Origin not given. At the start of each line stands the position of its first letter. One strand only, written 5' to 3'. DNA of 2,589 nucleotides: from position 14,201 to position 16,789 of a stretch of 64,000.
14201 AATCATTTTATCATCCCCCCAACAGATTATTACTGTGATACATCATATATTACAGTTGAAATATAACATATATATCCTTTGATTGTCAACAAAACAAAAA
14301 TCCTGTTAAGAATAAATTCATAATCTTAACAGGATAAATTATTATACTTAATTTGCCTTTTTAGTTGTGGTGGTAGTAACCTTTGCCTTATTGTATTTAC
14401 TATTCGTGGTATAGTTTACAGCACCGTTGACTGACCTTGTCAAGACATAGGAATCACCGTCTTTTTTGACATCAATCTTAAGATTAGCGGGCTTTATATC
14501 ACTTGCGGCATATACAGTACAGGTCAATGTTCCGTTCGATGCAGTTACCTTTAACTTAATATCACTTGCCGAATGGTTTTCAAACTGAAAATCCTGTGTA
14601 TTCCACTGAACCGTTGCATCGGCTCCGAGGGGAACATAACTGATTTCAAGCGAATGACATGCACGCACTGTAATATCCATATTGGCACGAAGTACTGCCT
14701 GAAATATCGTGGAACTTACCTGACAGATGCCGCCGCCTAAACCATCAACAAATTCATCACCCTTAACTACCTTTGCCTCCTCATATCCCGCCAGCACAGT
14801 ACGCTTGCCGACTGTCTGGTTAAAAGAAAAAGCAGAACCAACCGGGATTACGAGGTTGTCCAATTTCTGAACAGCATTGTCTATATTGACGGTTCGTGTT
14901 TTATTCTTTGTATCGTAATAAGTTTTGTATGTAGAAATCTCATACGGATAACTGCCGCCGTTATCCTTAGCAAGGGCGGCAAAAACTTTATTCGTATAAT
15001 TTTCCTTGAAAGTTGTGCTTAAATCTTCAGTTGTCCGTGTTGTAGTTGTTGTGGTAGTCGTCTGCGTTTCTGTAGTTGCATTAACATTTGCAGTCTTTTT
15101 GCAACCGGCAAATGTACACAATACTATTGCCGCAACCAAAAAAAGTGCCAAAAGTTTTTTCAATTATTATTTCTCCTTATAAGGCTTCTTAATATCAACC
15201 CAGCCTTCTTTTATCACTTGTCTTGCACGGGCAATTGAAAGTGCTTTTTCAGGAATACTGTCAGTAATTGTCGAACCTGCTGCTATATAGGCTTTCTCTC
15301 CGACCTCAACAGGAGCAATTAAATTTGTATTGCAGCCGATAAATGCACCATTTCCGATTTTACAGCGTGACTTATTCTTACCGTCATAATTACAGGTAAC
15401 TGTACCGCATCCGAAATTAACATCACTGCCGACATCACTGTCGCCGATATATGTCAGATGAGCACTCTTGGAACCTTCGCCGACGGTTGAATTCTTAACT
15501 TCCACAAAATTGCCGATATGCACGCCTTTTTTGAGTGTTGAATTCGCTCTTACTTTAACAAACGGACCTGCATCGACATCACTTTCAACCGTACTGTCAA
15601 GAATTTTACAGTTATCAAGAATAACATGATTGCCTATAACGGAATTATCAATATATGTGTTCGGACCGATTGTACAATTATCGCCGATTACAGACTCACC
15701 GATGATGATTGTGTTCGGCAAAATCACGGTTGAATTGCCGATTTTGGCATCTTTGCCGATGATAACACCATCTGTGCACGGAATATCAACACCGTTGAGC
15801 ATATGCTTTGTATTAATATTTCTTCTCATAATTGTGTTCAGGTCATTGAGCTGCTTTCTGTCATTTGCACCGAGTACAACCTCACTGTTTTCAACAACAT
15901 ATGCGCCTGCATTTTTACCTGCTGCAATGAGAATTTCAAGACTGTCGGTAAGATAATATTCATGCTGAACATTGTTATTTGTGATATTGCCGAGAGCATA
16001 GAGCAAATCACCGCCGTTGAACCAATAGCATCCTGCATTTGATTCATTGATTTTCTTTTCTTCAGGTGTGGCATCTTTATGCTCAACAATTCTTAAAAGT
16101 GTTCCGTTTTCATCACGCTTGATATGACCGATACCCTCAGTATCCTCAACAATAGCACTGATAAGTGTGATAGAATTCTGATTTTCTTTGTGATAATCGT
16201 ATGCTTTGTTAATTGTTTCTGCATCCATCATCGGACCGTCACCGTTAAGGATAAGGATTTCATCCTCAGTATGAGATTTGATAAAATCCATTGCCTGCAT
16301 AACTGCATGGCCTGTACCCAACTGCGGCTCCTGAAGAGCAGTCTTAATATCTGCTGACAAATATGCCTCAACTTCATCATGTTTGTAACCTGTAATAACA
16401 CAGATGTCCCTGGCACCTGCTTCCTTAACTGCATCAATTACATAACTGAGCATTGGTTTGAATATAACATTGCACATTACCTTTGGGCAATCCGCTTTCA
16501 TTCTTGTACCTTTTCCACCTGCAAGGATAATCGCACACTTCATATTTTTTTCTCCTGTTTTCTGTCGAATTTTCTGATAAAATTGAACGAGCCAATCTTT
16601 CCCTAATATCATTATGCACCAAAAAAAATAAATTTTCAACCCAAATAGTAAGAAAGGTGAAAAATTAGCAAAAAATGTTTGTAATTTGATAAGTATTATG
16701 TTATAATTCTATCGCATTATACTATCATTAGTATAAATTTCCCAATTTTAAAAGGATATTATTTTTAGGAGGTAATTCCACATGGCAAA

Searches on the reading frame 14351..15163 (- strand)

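Call 52: search_protein_families(library=pfam, proteins=[window:14351-15163:-], max_evalue=0.0001)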
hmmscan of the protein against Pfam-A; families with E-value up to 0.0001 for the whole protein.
window:14351-15163:- (271 aa): 1 family
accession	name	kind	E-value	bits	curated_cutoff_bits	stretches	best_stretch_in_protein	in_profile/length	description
PF04294.18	VanW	-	5.6e-45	152.5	27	1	90-218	2-130/130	VanW like protein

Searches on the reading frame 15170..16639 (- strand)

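Call 52: search_protein_families(library=pfam, proteins=[window:15170-16639:-], max_evalue=0.0001)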
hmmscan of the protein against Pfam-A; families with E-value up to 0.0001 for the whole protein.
window:15170-16639:- (490 aa): 7 families
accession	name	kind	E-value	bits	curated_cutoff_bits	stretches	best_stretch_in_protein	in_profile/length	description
PF00483.29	NTP_transferase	-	6.1e-25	88.6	21.2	1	36-250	2-222/245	Nucleotidyl transferase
PF00132.30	Hexapep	-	1.6e-21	75.5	27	3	297-331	1-35/36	Bacterial transferase hexapeptide (six repeats)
PF12804.13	NTP_transf_3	-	1.9e-16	61.1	27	1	36-159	1-120/160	MobA-like NTP transferase domain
PF25084.1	LbH_EIF2B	-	1.3e-13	51.3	54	1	289-380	13-104/105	EIF2B subunit epsilon LbH domain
PF01128.25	IspD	-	7.2e-09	36.2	27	1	35-167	2-133/221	2-C-methyl-D-erythritol 4-phosphate cytidylyltransferase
PF02348.25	CTP_transf_3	-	9.3e-08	32.6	22.6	1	36-162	2-127/217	Cytidylyltransferase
PF14602.12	Hexapep_2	-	2.9e-05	24.1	27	0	427-459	3-33/34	Hexapeptide repeat of succinyl-transferase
